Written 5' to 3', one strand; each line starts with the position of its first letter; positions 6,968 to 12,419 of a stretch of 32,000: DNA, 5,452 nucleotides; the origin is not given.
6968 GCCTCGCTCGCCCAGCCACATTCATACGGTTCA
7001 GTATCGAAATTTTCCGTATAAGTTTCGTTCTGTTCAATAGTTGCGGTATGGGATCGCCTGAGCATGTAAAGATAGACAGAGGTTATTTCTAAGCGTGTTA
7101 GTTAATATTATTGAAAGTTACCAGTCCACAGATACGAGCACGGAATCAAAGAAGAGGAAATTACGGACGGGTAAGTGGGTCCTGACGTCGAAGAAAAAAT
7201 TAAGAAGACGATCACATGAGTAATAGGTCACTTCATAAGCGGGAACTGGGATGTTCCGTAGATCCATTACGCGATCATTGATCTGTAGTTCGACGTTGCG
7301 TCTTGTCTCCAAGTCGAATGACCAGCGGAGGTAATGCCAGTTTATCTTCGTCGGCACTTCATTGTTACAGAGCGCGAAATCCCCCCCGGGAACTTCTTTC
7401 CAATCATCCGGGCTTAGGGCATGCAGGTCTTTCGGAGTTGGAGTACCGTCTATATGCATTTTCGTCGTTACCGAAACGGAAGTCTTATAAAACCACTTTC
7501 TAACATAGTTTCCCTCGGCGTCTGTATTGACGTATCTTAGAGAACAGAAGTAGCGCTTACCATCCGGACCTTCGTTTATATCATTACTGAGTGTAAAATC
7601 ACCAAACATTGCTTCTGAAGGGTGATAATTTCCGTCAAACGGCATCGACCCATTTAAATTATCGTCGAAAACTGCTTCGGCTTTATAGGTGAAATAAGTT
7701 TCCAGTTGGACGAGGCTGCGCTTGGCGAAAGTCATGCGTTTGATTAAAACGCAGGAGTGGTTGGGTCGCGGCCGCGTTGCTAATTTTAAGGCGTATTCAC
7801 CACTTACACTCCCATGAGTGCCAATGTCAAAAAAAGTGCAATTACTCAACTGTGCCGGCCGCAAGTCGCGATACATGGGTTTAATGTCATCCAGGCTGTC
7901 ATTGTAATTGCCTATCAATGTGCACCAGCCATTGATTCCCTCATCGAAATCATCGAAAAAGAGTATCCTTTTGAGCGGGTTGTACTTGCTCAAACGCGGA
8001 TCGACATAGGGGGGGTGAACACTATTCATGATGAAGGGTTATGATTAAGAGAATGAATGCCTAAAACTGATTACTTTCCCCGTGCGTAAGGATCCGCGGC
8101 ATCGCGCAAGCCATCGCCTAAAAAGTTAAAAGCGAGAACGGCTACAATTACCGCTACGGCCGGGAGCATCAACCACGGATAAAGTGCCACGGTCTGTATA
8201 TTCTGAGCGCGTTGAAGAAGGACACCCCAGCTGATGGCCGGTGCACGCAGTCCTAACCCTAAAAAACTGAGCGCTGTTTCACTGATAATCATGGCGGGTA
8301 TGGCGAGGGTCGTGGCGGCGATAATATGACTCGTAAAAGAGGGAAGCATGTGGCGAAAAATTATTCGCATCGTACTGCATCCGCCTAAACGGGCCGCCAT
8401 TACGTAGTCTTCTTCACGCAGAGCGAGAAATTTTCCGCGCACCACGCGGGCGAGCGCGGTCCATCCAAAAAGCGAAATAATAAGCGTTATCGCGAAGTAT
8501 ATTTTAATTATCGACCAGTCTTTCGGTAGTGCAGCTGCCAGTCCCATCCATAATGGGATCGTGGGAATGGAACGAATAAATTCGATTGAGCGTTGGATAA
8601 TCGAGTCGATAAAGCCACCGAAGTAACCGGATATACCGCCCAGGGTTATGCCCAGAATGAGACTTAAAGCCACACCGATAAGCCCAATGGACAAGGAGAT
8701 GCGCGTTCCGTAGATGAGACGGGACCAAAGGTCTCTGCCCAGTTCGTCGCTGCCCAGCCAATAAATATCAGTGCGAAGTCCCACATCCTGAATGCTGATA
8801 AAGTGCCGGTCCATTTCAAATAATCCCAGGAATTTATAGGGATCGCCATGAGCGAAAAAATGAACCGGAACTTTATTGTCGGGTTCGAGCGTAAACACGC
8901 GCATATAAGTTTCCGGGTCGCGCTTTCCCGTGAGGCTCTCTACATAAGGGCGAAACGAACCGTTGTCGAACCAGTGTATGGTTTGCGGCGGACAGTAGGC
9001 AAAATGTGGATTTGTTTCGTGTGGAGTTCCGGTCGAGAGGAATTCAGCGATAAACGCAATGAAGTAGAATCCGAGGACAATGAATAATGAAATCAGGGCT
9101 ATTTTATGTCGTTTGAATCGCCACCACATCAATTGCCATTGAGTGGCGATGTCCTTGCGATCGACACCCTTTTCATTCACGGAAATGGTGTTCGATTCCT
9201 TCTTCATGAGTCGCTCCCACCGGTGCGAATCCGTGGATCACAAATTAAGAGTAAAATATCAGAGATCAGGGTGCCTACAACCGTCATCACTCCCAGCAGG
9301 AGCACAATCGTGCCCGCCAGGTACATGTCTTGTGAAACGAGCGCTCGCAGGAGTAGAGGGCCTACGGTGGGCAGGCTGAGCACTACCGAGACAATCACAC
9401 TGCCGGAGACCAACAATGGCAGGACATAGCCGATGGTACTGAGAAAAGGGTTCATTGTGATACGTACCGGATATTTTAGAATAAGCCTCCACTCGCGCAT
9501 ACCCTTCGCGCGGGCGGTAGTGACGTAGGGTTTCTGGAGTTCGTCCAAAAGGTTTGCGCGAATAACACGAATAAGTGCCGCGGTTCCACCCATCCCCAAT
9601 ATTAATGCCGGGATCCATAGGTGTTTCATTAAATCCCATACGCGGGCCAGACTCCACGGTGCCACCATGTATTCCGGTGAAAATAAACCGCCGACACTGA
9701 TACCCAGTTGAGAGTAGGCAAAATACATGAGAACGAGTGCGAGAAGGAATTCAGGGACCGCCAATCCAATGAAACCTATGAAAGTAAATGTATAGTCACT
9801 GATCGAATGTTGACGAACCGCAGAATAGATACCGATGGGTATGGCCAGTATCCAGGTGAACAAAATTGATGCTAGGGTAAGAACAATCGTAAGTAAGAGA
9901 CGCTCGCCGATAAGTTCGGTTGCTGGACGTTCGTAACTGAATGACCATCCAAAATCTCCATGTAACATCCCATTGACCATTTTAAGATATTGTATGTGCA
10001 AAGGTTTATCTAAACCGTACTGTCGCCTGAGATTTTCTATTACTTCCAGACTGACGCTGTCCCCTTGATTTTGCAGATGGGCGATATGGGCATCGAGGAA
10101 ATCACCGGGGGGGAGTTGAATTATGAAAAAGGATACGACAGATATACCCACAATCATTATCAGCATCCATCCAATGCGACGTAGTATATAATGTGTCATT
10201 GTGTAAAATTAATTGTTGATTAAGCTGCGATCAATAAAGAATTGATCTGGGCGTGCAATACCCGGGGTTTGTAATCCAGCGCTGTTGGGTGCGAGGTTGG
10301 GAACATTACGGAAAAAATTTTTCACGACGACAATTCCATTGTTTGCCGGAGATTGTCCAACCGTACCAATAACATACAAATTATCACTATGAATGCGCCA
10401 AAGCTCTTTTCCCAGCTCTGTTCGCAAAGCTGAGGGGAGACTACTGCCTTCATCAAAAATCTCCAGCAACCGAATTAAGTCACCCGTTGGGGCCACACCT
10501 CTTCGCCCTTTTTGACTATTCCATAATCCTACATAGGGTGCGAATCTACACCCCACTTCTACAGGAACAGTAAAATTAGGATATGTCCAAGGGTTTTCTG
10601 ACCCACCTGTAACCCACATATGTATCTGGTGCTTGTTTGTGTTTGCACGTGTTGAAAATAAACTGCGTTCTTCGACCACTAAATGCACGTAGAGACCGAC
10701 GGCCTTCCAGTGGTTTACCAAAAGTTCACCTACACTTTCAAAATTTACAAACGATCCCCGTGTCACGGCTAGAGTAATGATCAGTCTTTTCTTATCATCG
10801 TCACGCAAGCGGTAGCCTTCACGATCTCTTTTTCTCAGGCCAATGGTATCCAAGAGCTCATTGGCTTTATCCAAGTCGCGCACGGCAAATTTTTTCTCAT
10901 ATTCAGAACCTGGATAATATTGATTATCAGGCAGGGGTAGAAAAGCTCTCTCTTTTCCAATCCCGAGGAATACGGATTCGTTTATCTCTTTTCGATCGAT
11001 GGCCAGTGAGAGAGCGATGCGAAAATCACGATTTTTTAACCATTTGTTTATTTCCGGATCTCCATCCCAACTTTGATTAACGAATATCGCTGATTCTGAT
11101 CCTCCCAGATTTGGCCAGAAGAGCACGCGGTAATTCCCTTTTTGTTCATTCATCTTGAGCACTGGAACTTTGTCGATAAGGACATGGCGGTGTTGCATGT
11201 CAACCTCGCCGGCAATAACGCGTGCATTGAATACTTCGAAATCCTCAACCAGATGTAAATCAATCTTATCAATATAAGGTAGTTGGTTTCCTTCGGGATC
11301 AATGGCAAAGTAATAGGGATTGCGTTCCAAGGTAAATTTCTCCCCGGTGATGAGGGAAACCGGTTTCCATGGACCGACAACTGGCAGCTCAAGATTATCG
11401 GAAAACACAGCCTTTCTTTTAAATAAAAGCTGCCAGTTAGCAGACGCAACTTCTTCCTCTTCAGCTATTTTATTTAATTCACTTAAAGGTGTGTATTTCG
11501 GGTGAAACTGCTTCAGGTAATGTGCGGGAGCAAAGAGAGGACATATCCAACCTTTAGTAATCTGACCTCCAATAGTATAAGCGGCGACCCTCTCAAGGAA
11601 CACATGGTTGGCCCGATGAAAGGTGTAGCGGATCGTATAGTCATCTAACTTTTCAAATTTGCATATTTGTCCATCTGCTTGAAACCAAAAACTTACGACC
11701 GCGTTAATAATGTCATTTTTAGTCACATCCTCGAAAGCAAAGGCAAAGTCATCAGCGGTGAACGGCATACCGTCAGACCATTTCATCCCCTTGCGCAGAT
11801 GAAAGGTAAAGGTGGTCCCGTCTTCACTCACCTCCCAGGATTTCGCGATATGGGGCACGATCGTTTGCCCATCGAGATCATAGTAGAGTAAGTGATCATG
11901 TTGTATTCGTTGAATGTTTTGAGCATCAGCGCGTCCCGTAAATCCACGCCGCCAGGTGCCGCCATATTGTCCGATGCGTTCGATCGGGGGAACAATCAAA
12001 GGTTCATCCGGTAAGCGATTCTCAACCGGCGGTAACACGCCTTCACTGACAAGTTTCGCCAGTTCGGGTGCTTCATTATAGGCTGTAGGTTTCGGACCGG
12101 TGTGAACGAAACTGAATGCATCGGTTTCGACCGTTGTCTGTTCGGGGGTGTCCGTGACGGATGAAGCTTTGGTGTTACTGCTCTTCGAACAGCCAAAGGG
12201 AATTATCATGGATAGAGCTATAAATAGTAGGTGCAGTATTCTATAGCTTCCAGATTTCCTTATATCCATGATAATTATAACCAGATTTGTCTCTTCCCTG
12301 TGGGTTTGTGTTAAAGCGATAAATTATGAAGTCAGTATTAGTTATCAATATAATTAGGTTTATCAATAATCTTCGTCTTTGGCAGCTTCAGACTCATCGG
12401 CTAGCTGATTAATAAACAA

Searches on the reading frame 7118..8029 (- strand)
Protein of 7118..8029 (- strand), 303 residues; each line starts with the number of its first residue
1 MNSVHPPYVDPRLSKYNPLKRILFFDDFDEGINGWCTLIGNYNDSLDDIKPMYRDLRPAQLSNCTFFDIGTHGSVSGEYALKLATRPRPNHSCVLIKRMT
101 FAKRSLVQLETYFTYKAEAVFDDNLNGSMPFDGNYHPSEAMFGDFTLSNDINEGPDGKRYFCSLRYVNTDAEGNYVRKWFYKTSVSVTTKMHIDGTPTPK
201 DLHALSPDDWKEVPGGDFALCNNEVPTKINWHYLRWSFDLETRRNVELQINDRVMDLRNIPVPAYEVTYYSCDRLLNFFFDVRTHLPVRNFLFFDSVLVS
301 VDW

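Call 69: search_protein_families(library=pfam, proteins=[window:7118-8029:-], max_evalue=0.001)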
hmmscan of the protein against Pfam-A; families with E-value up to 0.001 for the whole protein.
window:7118-8029:- (303 aa): 1 family
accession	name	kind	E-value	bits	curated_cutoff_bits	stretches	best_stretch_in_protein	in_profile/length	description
PF20562.5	DUF6772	-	3.8e-115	384.5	27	1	9-303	7-284/284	Domain of unknown function (DUF6772)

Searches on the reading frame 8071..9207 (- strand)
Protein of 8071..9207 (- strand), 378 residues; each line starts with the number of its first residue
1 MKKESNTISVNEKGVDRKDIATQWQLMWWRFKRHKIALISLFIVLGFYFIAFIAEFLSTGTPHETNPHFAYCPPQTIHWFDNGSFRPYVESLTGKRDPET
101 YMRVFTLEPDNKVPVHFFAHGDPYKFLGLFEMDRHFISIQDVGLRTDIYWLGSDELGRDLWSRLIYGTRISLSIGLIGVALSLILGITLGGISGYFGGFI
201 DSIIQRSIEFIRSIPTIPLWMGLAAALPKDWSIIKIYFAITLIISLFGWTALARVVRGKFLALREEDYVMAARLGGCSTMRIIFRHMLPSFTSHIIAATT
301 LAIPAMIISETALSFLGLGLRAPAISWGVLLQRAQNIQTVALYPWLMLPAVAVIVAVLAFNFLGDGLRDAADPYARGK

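Call 37: search_protein_families(library=pfam, proteins=[window:8071-9207:-], max_evalue=0.001)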
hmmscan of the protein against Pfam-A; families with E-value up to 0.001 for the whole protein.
window:8071-9207:- (378 aa): 2 families
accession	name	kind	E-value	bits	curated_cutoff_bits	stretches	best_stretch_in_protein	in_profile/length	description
PF00528.27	BPD_transp_1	-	5.1e-28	98.5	26.4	1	186-373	1-180/184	Binding-protein-dependent transport system inner membrane component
PF12911.12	OppC_N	-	1.9e-14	53.7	23.9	1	22-74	1-53/53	N-terminal TM domain of oligopeptide transport permease C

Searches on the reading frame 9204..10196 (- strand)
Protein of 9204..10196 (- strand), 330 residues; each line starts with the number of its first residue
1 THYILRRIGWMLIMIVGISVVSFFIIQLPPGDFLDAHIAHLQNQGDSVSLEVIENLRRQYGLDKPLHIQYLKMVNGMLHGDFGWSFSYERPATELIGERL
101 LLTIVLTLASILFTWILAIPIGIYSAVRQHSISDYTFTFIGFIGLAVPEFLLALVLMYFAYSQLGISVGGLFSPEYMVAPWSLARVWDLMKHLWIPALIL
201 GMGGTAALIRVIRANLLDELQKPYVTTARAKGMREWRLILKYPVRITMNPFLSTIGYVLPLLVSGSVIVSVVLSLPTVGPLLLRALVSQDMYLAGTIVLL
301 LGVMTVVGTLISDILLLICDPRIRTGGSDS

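Call 57: find_homologous_proteins(query=window:9204-10196:-, max_evalue=1e-30)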
Query window:9204-10196:- (330 aa): 8000 proteins with E <= 1e-30 among 8000 candidates; the best 120 are listed.
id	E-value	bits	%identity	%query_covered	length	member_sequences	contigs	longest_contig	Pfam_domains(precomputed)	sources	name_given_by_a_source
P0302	4.8e-199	678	94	99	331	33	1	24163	PF19300.5,PF00528.28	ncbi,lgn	-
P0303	1.5e-195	667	91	100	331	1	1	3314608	PF19300.5,PF00528.28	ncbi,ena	-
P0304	2.2e-192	657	95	95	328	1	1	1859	PF19300.5,PF00528.28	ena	-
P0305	5.0e-187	639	87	100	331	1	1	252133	PF19300.5,PF00528.28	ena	-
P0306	7.9e-187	638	88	100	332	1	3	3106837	PF19300.5,PF00528.28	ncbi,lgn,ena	-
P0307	5.2e-145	501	71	98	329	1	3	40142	PF19300.5,PF00528.28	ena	-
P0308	3.0e-142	492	69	98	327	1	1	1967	PF19300.5,PF00528.28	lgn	-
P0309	5.7e-142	491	68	98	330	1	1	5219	PF19300.5,PF00528.28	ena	-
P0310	5.0e-141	488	67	99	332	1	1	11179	PF19300.5,PF00528.28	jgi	jgi:peptide/nickel transport system permease protein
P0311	5.7e-140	484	70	99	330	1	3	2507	PF19300.5,PF00528.28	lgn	-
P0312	5.9e-140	484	70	99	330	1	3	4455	PF19300.5,PF00528.28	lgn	-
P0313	6.0e-140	484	70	99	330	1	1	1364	PF19300.5,PF00528.28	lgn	-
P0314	1.5e-139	483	70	99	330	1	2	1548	PF19300.5,PF00528.28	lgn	-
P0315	1.7e-139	483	70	99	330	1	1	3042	PF19300.5,PF00528.28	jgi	-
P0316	2.9e-139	482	70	99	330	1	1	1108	PF19300.5,PF00528.28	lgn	-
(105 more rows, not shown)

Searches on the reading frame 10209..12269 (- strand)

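Call 37: search_protein_families(library=pfam, proteins=[window:10209-12269:-], max_evalue=0.001)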
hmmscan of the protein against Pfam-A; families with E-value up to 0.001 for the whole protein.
window:10209-12269:- (686 aa): 1 family
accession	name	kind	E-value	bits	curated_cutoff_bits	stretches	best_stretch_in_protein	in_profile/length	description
PF00496.27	SBP_bac_5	-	3.4e-65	221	32.4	1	136-566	1-356/368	Bacterial extracellular solute-binding proteins, family 5 Middle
